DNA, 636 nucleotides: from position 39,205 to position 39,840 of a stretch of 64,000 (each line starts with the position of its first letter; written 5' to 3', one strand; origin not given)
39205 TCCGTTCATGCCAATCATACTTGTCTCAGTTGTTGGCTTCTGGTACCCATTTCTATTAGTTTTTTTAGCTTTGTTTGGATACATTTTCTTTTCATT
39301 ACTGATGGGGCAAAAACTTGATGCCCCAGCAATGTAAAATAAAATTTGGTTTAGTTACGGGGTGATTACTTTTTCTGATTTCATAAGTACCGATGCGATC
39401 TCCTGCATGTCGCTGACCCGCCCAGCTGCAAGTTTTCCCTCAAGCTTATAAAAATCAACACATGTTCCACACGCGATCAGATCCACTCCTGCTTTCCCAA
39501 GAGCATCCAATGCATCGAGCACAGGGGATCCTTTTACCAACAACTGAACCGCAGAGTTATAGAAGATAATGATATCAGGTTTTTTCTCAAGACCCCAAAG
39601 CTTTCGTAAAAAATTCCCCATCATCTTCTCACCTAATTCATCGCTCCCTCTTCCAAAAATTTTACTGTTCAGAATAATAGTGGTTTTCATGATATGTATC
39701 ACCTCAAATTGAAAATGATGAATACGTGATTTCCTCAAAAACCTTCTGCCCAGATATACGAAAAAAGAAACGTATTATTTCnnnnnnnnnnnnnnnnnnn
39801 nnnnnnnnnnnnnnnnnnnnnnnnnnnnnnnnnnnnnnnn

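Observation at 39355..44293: Radical SAM/Cys-rich (ArsS-like) cassette in an archaeon: two glycosyltransferases, DedA, an HdrD-like CCG Fe-S protein and a DsrE-like gene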

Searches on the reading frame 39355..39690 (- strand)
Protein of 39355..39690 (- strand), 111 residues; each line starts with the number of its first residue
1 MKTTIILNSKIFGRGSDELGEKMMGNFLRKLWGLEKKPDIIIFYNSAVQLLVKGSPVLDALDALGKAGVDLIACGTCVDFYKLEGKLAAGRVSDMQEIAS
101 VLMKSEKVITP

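Call 3: search_protein_families(library=ncbifam, proteins=[window:39355-39690:-], max_evalue=0.01)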
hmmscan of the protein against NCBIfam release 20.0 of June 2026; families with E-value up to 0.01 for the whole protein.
window:39355-39690:- (111 aa): 1 family
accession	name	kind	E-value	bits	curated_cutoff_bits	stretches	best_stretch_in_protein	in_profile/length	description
TIGR03527.1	selenium_YedF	equivalog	3.3e-32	111.9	110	1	2-111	85-194/194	sulfurtransferase-like selenium metabolism protein YedF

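Call 4: search_protein_families(library=pfam, proteins=[window:39355-39690:-], max_evalue=0.01)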
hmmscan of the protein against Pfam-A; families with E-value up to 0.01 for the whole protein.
window:39355-39690:- (111 aa): 1 family
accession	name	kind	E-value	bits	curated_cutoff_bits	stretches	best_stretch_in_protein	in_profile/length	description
PF02635.20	DsrE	-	3.6e-06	27.6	22.7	1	41-111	36-116/116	DsrE/DsrF-like family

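Call 24: search_solved_structures(query=window:39355-39690:-, max_evalue=1, show_alignments=2)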
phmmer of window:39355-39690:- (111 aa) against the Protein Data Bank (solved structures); distinct sequences matched with E-value up to 1: 1.
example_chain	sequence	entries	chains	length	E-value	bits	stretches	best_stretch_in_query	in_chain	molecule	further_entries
8fn5_A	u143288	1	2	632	0.9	13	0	56-97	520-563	Glucosyltransferase-S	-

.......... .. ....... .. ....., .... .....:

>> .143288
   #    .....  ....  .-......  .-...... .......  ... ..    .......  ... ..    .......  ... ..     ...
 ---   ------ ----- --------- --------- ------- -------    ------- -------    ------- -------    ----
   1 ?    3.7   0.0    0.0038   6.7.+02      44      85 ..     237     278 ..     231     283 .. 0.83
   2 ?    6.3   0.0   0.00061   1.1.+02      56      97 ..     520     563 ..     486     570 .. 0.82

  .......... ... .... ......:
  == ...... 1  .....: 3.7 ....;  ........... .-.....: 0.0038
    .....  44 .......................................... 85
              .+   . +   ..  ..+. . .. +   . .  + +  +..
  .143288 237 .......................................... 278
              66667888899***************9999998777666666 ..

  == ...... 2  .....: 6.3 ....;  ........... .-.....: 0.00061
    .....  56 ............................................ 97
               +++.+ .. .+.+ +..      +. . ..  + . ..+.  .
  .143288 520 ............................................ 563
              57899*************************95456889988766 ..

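Call 54: find_homologous_proteins(query=window:39355-39690:-, max_evalue=0.001)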
Query window:39355-39690:- (111 aa): 167 proteins with E <= 0.001 among 205 candidates; the best 120 are listed.
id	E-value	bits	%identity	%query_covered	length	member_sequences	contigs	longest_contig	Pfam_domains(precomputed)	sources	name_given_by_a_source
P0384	5.9e-60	218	93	100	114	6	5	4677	PF02635.21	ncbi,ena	-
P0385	1.8e-45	171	72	99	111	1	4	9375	PF02635.21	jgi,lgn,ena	-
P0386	1.2e-43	165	70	99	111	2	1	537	PF02635.21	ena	-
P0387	4.4e-43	164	69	100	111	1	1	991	PF02635.21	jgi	jgi:selenium metabolism protein YedF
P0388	7.1e-43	163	71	99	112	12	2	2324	PF02635.21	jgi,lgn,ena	jgi:intracellular sulfur oxidation DsrE/DsrF family protein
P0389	8.7e-43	163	70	100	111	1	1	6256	PF02635.21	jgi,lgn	jgi:selenium metabolism protein YedF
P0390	1.4e-42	162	68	99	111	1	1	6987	-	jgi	jgi:selenium metabolism protein YedF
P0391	1.6e-42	162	68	100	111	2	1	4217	PF02635.21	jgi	jgi:selenium metabolism protein YedF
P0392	1.6e-42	162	68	100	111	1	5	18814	-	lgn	-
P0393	4.4e-42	160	66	100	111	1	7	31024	-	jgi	jgi:selenium metabolism protein YedF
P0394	6.8e-42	160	69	99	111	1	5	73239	PF02635.21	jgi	jgi:selenium metabolism protein YedF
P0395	1.8e-41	158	68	100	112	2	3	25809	PF02635.21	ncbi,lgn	-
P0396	2.8e-41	158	68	99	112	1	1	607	-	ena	-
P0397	3.2e-41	158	69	100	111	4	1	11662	PF02635.21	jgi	jgi:intracellular sulfur oxidation DsrE/DsrF family protein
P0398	3.2e-41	158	66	100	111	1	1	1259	PF02635.21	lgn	-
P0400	2.2e-40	155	68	100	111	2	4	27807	PF02635.21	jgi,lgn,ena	-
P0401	2.6e-40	155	68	99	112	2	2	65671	PF02635.21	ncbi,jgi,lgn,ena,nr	ncbi:response regulator SirA [Thermoplasmatales archaeon SM1-50]|nr:MAG: response regulator SirA [Th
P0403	4.4e-40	154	67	99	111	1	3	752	PF02635.21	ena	-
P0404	4.5e-40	154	66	100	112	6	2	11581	PF02635.21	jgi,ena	-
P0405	6.1e-40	153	67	99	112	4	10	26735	PF02635.21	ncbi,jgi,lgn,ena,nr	ncbi:MAG: response regulator SirA [Thermoplasmata archaeon M11B2D]|nr:MAG: response regulator SirA [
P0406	7.0e-40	153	63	99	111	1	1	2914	PF02635.21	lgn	-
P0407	8.3e-40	153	66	100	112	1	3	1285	PF02635.21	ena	-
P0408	8.4e-40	153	66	100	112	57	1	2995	PF02635.21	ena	-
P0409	8.5e-40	153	65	100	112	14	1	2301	PF02635.21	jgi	jgi:selenium metabolism protein YedF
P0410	1.0e-39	153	65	99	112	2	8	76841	PF02635.21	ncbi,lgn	-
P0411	1.1e-39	153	64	99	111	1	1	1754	PF02635.21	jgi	-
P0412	1.3e-39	152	64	99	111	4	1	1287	PF02635.21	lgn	-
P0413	1.9e-39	152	65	99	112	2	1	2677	PF02635.21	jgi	jgi:selenium metabolism protein YedF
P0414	2.0e-39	152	66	100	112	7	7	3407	PF02635.21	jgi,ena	jgi:intracellular sulfur oxidation DsrE/DsrF family protein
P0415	2.1e-39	152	64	100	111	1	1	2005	PF02635.21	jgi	jgi:intracellular sulfur oxidation DsrE/DsrF family protein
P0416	2.2e-39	152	66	99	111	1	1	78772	PF02635.21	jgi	-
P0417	2.2e-39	152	65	100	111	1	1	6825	PF02635.21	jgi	jgi:intracellular sulfur oxidation DsrE/DsrF family protein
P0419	2.8e-39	151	65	99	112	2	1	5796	PF02635.21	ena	-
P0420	2.9e-39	151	66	99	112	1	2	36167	PF02635.21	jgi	jgi:intracellular sulfur oxidation DsrE/DsrF family protein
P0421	2.9e-39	151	67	99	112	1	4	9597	PF02635.21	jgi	jgi:selenium metabolism protein YedF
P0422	3.1e-39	151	63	100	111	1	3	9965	PF02635.21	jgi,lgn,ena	-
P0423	5.3e-39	150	66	99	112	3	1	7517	PF02635.21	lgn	-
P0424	5.5e-39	150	63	97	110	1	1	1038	PF02635.21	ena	-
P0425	5.8e-39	150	68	99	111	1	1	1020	PF02635.21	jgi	jgi:hypothetical protein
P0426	6.0e-39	150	63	100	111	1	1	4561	PF02635.21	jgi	jgi:selenium metabolism protein YedF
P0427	8.1e-39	150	66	99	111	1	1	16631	PF02635.21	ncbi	-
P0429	9.1e-39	150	67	98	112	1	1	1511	PF02635.21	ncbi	-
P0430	9.3e-39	150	66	99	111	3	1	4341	PF02635.21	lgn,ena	-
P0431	9.9e-39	150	65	99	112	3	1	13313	PF02635.21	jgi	-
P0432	1.0e-38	149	61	99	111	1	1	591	PF02635.21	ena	-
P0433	1.1e-38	149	67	97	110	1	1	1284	PF02635.21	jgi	jgi:selenium metabolism protein YedF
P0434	1.3e-38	149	65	99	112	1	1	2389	PF02635.21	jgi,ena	jgi:intracellular sulfur oxidation DsrE/DsrF family protein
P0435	1.6e-38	149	62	100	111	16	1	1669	PF02635.21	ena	-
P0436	1.8e-38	149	63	100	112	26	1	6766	PF02635.21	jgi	jgi:hypothetical protein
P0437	2.1e-38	148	67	99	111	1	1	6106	PF02635.21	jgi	-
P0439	2.2e-38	148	62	99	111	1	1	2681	PF02635.21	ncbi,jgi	-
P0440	2.7e-38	148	65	99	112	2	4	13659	PF02635.21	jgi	jgi:intracellular sulfur oxidation DsrE/DsrF family protein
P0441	3.2e-38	148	65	100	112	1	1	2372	PF02635.21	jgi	jgi:intracellular sulfur oxidation DsrE/DsrF family protein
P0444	5.1e-38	147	65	99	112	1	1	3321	PF02635.21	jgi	jgi:intracellular sulfur oxidation DsrE/DsrF family protein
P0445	5.7e-38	147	63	99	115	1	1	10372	PF02635.21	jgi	jgi:selenium metabolism protein YedF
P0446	6.1e-38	147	64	99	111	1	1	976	PF02635.21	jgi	jgi:selenium metabolism protein YedF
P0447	8.0e-38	147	63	100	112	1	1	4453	PF02635.21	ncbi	-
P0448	8.1e-38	147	63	99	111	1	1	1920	PF02635.21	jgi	jgi:selenium metabolism protein YedF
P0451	1.5e-37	146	61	99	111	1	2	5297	PF02635.21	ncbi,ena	-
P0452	1.6e-37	146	63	100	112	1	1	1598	PF02635.21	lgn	-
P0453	1.6e-37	146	61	100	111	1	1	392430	PF02635.21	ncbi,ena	-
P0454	1.7e-37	146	61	99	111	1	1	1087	PF02635.21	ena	-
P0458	2.1e-37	145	65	97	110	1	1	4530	PF02635.21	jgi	-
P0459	2.5e-37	145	62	98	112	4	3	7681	PF02635.21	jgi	-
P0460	2.5e-37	145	59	100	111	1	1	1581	PF02635.21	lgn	-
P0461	3.6e-37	144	64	99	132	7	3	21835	PF02635.21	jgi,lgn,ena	-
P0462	3.9e-37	144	66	97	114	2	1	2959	PF02635.21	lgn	-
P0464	4.9e-37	144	64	99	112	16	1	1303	PF02635.21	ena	-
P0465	5.5e-37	144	62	99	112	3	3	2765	PF02635.21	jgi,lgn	jgi:selenium metabolism protein YedF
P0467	5.7e-37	144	60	100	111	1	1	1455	PF02635.21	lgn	-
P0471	1.5e-36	142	62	99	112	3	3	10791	PF02635.21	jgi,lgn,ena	-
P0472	1.9e-36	142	62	99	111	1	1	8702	PF02635.21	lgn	-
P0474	2.6e-36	142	62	99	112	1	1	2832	PF02635.21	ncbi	-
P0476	2.7e-36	142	67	100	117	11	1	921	PF02635.21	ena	-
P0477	2.8e-36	142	63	99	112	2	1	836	PF02635.21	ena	-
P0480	4.6e-36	141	64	99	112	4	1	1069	PF02635.21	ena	-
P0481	5.0e-36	141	62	99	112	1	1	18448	PF02635.21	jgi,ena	-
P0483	8.0e-36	140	61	96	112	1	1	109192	-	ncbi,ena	-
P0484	1.0e-35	140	58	99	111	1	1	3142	PF02635.21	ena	-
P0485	1.4e-35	139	63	99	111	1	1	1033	PF02635.21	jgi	jgi:selenium metabolism protein YedF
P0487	1.5e-35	139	59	98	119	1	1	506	PF02635.21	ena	-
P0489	1.9e-35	139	57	100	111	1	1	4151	PF02635.21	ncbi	-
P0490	3.2e-35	138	61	99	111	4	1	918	PF02635.21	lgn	-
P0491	3.2e-35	138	59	99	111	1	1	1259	PF02635.21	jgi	-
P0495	7.1e-35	137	59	99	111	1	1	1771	PF02635.21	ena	-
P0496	7.2e-35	137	58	98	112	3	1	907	PF02635.21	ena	-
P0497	9.9e-35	137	58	99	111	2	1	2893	PF02635.21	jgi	jgi:selenium metabolism protein YedF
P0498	1.1e-34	136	60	96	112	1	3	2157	PF02635.21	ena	-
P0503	2.1e-34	136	62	99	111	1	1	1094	PF02635.21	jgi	jgi:hypothetical protein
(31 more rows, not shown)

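Call 55: find_encoding_contigs(protein=P0453, flank=10000, max_places=1)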
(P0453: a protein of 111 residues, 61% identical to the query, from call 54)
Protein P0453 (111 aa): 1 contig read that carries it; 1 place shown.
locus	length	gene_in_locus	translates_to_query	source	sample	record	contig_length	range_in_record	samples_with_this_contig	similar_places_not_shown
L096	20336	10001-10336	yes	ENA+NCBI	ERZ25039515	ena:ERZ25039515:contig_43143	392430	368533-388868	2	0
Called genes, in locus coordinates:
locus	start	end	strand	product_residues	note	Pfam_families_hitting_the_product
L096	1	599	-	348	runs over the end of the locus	PF05048:NosD, PF13229:Beta_helix, PF05048:NosD, PF13229:Beta_helix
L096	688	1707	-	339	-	PF19190:BACON_2 (weak)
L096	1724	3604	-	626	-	PF05048:NosD, PF13229:Beta_helix, PF05048:NosD, PF13229:Beta_helix, PF05048:NosD, PF13229:Beta_helix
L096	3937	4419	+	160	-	-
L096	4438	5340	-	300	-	PF12773:DZR (faint), PF13240:Zn_Ribbon_1 (weak), PF13248:Zn_ribbon_3 (faint), PF04024:PspC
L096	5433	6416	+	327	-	PF04055:Radical_SAM, PF12345:DUF3641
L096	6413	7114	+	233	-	PF09335:VTT_dom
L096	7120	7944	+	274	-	PF02754:CCG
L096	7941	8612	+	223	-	PF09837:DUF2064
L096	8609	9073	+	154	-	-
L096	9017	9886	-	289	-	PF22842:Pel9A-like_beta_helix (weak), PF05048:NosD, PF13229:Beta_helix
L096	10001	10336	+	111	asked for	PF02635:DsrE (weak)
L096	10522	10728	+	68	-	PF14192:DUF4314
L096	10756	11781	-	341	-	PF00752:XPG_N, PF00867:XPG_I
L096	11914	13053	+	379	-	PF00589:Phage_integrase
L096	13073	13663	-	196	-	-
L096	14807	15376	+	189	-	-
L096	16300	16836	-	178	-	-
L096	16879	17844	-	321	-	PF01863:YgjP-like (weak)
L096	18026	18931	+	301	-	PF04326:SLFN_AlbA_2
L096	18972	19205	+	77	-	-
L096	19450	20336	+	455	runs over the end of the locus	-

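Call 56: find_encoding_contigs(protein=P0483, flank=10000, max_places=1)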
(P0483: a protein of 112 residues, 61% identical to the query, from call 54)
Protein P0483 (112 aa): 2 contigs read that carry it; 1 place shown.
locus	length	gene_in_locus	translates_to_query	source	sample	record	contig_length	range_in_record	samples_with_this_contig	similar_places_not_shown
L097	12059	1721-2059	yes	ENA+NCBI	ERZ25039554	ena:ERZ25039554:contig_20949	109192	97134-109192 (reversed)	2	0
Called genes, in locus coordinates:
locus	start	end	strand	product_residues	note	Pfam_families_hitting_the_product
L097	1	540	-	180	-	?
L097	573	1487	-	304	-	PF00291:PALP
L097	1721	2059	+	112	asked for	-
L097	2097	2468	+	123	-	PF26421:Avidin_like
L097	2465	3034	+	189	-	PF01613:Flavin_Reduct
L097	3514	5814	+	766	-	PF00041:fn3, PF14292:SusE (faint), PF16655:PhoD_N (faint), PF16656:Pur_ac_phosph_N, PF00041:fn3 (weak), PF16656:Pur_ac_phosph_N (weak), PF00041:fn3 (weak), PF16656:Pur_ac_phosph_N (weak), +2 more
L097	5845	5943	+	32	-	-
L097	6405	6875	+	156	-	-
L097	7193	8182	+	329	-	PF00534:Glycos_transf_1, PF13692:Glyco_trans_1_4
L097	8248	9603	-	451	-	PF14238:DUF4340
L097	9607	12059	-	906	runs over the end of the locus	PF12679:ABC2_membrane_2 (weak), PF12698:ABC2_membrane_3 (weak), PF12730:ABC2_membrane_4 (weak), PF13346:ABC2_membrane_5 (weak), PF23357:DUF7088, PF09822:ABC_transp_aux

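Call 69: predict_structure(alignment_id=A4)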
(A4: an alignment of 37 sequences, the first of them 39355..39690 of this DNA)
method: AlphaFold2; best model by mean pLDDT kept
length: 111 residues; sequences in the alignment: 37
mean_pLDDT: 95.5   pTM: 0.89
mean pLDDT of the five models: 95.5, 95.5, 95.4, 95.1, 94.9
residues with pLDDT >= 90: 103; 70-90: 7; 50-70: 1; < 50: 0
segments of 3 or more residues with pLDDT < 50: none
pLDDT, mean of each block of 10 residues (from residue 1): 94 85 96 96 98 97 98 98 97 96 96 88
secondary structure, 60 per line:
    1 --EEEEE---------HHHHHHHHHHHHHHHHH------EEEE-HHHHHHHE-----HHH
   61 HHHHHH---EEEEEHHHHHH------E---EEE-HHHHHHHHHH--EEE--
elements in order: E3-7 H17-33 E40-43 H45-51 H58-66 E70-74 H75-80 E91-93 H95-104 E107-109

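Call 74: fold_search(model_id=the predicted structure, library=pdb)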
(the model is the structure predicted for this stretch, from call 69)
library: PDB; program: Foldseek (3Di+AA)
matches with E <= 10: 1118; with E <= 0.001: 13
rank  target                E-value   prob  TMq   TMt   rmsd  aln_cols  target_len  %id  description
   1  1jx7_A                1.7e-06  1.00  0.74  0.71   3.5       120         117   18  Crystal structure of ychN protein from E.coli (released 2002-09-07)
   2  2pd2_A                4.7e-05  1.00  0.75  0.77   2.8       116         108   14  Crystal structure of (ST0148) conserved hypothetical from Sulfolobus Tokodaii Strain7 (released 2007-10-02)
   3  2hy5_A                5.7e-05  1.00  0.66  0.58   4.9       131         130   11  Crystal structure of DsrEFH (released 2006-09-19)
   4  1l1s                  1.3e-04  1.00  0.72  0.72   3.3       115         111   19  Structure of Protein of Unknown Function MTH1491 from Methanobacterium thermoautotrophicum (released 2002-05-29)
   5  2hy5_B                1.5e-04  1.00  0.65  0.57   7.1       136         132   12  Crystal structure of DsrEFH (released 2006-09-19)
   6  3mc3                  1.8e-04  1.00  0.67  0.62   4.1       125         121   14  Crystal structure of DsrE/DsrF-like family protein (NP_342589.1) from SULFOLOBUS SOLFATARICUS at 1.49 A resolution (released 2010-05-19)
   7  8uja_A                1.9e-04  1.00  0.73  0.75   3.0       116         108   16  T33-fn10 - Designed Tetrahedral Protein Cage Using Fragment-based Hydrogen Bond Networks (released 2024-03-06)
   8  2fb6                  3.0e-04  1.00  0.64  0.61   4.0       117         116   15  Structure of Conserved Protein of Unknown Function BT1422 from Bacteroides thetaiotaomicron (released 2006-01-24)
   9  3pnx_A                3.2e-04  1.00  0.64  0.46   6.0       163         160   13  Crystal structure of a putative sulfurtransferase dsrE (Swol_2425) from Syntrophomonas wolfei str. Goettingen at 1.92  (released 2010-12-15)
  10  2d1p_A                3.5e-04  1.00  0.71  0.62   4.0       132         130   14  crystal structure of heterohexameric TusBCD proteins, which are crucial for the tRNA modification (released 2006-02-28)
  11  2d1p_C                6.3e-04  1.00  0.67  0.76   3.0       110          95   14  crystal structure of heterohexameric TusBCD proteins, which are crucial for the tRNA modification (released 2006-02-28)
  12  2hy5_C                7.2e-04  1.00  0.68  0.73   3.1       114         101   11  Crystal structure of DsrEFH (released 2006-09-19)
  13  2qs7_A                7.2e-04  1.00  0.62  0.52   5.4       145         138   14  CRYSTAL STRUCTURE OF a putative oxidoreductase of the DsrE/DsrF-like family (SSO1126) FROM SULFOLOBUS SOLFATARICUS P2  (released 2007-08-21)
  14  3pnx_B                1.2e-03  1.00  0.63  0.47   4.7       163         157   14  Crystal structure of a putative sulfurtransferase dsrE (Swol_2425) from Syntrophomonas wolfei str. Goettingen at 1.92  (released 2010-12-15)
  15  3mgl_A                3.0e-02  0.91  0.47  0.42   5.8       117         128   11  Crystal structure of permease family protein from Vibrio cholerae (released 2010-04-21)
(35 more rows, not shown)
